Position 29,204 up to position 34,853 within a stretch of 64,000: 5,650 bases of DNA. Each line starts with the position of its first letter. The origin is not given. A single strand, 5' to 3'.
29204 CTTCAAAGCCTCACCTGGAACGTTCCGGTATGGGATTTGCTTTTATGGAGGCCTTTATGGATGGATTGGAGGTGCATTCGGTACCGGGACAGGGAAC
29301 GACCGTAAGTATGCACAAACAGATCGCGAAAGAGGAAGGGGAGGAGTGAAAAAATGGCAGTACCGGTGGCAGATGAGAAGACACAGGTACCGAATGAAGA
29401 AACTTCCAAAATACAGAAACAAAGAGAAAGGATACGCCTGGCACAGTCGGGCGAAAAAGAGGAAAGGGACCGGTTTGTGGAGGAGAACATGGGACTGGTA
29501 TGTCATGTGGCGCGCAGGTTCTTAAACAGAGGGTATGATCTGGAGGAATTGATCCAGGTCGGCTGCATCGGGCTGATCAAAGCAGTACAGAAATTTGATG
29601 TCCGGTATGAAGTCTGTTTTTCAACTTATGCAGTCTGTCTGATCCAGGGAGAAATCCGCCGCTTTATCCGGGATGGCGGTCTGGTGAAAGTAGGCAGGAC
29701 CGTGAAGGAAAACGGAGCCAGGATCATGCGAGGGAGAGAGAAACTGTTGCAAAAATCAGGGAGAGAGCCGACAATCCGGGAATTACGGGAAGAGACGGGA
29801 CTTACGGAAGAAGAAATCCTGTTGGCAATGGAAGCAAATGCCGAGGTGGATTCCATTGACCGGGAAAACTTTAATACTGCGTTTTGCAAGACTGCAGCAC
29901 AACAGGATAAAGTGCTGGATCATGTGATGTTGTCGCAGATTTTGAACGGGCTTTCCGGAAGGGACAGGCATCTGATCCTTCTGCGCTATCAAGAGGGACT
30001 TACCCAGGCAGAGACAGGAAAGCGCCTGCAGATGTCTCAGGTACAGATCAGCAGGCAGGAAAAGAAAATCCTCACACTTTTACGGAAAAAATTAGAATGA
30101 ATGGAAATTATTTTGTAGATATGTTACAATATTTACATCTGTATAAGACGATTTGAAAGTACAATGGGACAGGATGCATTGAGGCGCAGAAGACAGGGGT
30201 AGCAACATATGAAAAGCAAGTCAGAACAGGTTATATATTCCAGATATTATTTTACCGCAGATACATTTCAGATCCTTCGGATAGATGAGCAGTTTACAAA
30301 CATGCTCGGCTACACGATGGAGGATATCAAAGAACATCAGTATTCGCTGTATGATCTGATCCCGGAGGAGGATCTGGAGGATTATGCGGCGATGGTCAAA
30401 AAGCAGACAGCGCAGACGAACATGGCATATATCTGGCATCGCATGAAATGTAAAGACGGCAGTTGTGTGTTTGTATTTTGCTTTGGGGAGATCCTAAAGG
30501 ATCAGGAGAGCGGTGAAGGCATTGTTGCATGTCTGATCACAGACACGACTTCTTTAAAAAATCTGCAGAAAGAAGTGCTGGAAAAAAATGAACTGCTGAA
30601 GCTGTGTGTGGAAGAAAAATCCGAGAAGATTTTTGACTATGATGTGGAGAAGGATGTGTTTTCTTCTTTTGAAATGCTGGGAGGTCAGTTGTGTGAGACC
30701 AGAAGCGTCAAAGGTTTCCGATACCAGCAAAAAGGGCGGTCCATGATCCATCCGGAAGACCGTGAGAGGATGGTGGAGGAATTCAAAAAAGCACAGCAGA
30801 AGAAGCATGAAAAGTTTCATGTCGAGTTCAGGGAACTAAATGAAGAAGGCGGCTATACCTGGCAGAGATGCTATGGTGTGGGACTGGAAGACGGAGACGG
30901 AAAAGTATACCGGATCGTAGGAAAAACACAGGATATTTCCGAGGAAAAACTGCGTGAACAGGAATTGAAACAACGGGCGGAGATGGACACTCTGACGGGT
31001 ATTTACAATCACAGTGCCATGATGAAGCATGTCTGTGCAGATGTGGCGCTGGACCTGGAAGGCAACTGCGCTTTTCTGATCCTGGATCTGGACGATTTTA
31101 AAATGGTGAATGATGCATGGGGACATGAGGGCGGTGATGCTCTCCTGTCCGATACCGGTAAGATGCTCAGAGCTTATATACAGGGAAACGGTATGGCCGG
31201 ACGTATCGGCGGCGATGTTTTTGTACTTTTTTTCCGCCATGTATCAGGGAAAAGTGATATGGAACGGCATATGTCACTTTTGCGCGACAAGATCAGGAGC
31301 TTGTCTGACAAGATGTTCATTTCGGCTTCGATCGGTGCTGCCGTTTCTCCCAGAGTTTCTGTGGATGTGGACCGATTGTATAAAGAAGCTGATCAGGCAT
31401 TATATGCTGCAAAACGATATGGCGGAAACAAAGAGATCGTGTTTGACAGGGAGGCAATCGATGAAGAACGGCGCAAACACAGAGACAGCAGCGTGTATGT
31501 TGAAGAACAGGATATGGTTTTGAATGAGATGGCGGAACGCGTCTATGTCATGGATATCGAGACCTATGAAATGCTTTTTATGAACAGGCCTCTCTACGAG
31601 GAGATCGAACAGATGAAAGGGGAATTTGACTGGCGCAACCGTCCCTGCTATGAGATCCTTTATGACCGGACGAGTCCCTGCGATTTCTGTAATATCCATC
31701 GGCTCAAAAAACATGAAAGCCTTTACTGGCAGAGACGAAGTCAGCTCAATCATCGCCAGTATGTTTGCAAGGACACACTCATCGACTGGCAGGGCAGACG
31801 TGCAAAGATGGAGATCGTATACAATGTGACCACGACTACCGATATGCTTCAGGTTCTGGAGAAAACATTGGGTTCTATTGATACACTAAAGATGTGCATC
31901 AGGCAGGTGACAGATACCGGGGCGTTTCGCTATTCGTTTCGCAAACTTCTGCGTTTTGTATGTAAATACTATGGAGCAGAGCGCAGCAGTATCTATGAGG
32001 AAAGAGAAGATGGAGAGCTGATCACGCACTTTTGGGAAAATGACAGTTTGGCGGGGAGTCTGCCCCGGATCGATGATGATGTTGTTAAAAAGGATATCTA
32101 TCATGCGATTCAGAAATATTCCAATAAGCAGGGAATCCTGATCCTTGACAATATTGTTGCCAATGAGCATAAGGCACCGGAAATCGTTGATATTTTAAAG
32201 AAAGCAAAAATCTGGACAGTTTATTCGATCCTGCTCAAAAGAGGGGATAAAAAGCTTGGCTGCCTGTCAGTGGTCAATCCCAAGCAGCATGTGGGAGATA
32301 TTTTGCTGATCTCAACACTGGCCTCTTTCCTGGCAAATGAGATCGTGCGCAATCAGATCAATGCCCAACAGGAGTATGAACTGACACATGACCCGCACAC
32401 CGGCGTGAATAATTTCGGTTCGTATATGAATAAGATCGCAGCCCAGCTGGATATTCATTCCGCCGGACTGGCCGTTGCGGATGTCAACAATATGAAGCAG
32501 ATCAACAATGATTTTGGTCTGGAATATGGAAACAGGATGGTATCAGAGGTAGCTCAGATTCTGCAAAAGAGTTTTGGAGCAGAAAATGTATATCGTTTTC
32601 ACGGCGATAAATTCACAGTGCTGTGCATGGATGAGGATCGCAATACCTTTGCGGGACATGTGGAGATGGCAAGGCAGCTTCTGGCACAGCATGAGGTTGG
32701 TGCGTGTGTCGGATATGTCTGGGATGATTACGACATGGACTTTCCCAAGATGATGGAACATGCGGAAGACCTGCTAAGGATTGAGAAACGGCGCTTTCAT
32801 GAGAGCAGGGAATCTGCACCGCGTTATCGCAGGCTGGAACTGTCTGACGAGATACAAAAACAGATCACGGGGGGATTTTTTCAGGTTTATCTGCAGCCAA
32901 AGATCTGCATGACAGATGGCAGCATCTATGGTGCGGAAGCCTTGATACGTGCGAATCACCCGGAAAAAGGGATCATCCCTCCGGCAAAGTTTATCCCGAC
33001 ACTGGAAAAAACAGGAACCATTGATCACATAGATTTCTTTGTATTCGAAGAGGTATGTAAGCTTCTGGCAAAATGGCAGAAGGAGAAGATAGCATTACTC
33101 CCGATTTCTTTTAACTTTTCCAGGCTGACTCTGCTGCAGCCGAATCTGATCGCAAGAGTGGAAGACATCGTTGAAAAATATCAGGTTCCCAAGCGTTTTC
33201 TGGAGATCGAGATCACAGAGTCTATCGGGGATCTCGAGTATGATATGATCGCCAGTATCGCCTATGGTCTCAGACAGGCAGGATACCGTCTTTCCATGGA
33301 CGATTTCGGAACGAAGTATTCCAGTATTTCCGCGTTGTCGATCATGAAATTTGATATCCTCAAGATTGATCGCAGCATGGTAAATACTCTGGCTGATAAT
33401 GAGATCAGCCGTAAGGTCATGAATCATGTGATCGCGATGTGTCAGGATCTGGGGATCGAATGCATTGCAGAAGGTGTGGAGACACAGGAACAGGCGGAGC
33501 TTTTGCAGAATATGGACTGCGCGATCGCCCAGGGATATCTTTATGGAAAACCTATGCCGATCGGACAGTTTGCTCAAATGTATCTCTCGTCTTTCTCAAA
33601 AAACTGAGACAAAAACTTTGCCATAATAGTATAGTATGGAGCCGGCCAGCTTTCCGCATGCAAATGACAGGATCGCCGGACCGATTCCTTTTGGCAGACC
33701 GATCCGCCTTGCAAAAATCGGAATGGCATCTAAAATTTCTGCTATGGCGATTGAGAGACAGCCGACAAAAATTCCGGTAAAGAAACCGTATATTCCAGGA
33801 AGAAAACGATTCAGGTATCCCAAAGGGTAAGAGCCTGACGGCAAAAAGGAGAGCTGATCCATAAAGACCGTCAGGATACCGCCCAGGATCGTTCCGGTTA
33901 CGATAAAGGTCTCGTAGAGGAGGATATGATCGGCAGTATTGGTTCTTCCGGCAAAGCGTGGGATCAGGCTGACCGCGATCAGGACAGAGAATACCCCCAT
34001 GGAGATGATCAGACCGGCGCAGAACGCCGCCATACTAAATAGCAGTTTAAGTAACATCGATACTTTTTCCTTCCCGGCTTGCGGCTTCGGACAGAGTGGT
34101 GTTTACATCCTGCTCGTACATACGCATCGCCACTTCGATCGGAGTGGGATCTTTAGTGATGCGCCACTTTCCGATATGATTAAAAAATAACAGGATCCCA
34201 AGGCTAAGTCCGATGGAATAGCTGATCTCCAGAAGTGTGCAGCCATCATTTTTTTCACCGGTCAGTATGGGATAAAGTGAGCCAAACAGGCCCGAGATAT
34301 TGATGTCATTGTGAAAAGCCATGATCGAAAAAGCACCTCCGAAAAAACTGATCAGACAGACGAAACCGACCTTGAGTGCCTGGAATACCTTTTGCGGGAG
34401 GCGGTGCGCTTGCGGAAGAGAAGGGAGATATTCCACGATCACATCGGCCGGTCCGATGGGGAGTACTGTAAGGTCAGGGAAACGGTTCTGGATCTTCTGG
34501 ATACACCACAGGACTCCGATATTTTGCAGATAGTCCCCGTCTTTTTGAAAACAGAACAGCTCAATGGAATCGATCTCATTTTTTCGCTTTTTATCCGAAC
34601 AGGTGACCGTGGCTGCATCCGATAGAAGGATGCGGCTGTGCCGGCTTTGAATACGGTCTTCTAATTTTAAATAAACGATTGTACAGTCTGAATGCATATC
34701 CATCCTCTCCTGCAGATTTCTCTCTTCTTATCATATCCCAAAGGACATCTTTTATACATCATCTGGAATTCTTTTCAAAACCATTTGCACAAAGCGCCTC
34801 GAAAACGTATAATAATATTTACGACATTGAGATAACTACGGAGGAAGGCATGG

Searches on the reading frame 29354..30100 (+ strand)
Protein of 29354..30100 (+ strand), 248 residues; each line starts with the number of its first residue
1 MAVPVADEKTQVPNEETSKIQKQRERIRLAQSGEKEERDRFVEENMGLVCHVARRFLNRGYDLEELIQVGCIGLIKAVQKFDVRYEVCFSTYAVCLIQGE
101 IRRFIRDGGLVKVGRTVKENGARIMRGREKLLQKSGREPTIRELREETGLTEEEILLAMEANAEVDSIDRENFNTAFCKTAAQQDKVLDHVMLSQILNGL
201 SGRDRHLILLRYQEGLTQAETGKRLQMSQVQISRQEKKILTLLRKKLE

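Call 59: search_protein_families(library=pfam, proteins=[window:29354-30100:+], max_evalue=0.00001)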
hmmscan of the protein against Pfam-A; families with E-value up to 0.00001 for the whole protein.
window:29354-30100:+ (248 aa): 3 families
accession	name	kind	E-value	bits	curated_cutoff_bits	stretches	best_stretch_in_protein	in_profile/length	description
PF04542.20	Sigma70_r2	-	6.4e-17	61.5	24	1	41-107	1-67/71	Sigma-70 region 2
PF04545.22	Sigma70_r4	-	1.5e-10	40.9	24.1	1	197-245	2-50/50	Sigma-70, region 4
PF04539.22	Sigma70_r3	-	2.1e-08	34.6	25.3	1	119-172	1-54/78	Sigma-70 region 3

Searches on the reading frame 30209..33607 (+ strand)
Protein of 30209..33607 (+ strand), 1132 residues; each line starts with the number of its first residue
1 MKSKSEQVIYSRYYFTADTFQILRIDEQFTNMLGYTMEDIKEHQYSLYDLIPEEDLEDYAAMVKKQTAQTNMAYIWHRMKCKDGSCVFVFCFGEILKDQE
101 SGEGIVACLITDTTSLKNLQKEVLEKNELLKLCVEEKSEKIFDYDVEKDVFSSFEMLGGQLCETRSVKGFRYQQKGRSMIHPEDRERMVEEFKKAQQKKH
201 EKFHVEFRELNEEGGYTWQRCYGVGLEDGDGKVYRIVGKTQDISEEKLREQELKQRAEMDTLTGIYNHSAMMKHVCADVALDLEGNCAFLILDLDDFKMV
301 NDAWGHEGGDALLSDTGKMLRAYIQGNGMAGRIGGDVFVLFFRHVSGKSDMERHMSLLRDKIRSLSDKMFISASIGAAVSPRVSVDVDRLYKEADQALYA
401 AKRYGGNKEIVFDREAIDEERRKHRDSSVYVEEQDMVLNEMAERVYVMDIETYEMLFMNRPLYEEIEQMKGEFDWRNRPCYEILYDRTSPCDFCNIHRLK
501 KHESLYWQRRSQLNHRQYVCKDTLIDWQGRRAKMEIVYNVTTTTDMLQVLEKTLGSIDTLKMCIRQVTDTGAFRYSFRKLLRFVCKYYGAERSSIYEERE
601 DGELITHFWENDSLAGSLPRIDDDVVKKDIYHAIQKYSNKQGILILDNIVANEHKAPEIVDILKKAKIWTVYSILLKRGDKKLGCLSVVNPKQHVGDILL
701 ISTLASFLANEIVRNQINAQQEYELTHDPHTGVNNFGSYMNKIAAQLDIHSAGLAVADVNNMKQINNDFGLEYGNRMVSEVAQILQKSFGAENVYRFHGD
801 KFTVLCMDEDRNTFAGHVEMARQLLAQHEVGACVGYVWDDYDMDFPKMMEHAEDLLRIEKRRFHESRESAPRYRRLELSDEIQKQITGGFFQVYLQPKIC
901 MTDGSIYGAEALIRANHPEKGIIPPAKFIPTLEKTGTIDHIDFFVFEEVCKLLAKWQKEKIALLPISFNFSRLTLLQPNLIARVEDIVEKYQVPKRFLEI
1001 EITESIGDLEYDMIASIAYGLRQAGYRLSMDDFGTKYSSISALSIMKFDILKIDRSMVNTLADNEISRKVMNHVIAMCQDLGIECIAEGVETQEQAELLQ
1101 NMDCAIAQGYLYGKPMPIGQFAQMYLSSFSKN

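Call 59: search_protein_families(library=pfam, proteins=[window:30209-33607:+], max_evalue=0.00001)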
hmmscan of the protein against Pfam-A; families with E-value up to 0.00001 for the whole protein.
window:30209-33607:+ (1132 aa): 4 families
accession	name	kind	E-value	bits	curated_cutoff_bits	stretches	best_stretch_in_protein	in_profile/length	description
PF00563.25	EAL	-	2.9e-65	220.4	31.3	1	880-1115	2-236/236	EAL domain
PF00990.26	GGDEF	-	5.9e-43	146.9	23.8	2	257-408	1-161/161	Diguanylate cyclase, GGDEF domain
PF08447.18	PAS_3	-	1.3e-22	80.2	25.6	2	174-238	24-87/89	PAS fold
PF13426.13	PAS_9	-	5.7e-10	39.8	27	0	16-114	7-102/103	PAS domain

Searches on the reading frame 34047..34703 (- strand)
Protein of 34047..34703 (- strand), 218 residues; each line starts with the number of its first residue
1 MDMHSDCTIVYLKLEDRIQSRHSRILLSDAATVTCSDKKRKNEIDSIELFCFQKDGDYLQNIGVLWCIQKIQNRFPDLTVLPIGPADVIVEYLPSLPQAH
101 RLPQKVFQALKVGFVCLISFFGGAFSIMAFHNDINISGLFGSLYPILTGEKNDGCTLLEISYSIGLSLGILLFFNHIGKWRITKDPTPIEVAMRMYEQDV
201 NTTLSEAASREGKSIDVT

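Call 59: search_protein_families(library=pfam, proteins=[window:34047-34703:-], max_evalue=0.00001)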
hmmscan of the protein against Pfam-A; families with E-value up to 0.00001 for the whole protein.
window:34047-34703:- (218 aa): 1 family
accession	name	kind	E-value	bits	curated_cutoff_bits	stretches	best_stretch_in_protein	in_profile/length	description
PF12164.13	SporV_AA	-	6.5e-18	65.3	25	1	9-93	3-87/90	Stage V sporulation protein AA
